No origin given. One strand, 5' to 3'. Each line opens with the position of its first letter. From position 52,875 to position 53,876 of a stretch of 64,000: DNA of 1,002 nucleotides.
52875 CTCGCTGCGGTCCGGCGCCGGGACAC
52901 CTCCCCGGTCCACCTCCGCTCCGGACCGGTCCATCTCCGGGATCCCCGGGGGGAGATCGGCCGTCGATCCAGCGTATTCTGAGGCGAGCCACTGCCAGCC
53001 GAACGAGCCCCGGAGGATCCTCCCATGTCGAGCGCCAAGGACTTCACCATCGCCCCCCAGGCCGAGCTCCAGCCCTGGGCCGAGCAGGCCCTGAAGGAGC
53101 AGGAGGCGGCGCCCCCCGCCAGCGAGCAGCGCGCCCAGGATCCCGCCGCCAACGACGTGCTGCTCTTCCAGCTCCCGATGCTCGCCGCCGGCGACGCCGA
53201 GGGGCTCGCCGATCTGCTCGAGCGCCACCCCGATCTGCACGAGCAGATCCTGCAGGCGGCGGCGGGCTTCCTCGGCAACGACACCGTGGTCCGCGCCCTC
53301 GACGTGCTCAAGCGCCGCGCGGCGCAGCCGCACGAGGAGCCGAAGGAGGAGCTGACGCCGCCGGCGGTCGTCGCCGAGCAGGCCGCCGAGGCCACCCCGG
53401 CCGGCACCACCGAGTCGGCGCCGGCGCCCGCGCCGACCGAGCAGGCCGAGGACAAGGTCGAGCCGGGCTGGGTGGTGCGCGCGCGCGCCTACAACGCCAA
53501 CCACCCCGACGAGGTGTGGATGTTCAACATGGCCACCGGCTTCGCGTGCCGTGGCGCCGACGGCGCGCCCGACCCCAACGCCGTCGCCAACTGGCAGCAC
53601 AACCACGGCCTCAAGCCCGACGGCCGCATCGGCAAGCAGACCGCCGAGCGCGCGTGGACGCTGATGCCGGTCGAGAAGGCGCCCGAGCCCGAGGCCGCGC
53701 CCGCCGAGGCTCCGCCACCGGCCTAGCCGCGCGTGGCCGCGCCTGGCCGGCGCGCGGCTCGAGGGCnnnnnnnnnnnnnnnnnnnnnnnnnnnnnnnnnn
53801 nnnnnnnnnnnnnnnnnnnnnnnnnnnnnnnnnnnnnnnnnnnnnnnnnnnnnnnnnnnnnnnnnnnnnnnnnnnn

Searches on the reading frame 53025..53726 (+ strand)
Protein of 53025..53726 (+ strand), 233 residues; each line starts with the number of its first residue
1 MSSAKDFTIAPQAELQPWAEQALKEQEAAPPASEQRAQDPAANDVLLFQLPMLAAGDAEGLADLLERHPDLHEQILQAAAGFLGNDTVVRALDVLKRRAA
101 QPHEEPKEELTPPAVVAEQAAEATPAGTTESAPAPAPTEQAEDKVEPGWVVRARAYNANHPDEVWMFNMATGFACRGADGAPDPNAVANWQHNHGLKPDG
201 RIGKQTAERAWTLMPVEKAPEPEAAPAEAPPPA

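Call 8: search_protein_families(library=pfam, proteins=[window:53025-53726:+], max_evalue=0.01)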
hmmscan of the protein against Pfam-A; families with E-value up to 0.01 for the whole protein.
window:53025-53726:+ (233 aa): 1 family
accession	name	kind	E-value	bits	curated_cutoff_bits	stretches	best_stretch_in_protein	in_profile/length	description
PF01471.23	PG_binding_1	-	0.00021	21.9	23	1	185-208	32-55/57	Putative peptidoglycan binding domain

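Call 9: search_protein_families(library=ncbifam, proteins=[window:53025-53726:+], max_evalue=0.1)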
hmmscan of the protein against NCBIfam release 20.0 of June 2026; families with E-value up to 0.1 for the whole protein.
window:53025-53726:+ (233 aa): 0 families

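Call 72: search_protein_families(library=padloc, proteins=[window:53025-53726:+], max_evalue=0.001)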
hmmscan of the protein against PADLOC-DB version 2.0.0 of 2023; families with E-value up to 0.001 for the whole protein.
window:53025-53726:+ (233 aa): 0 families
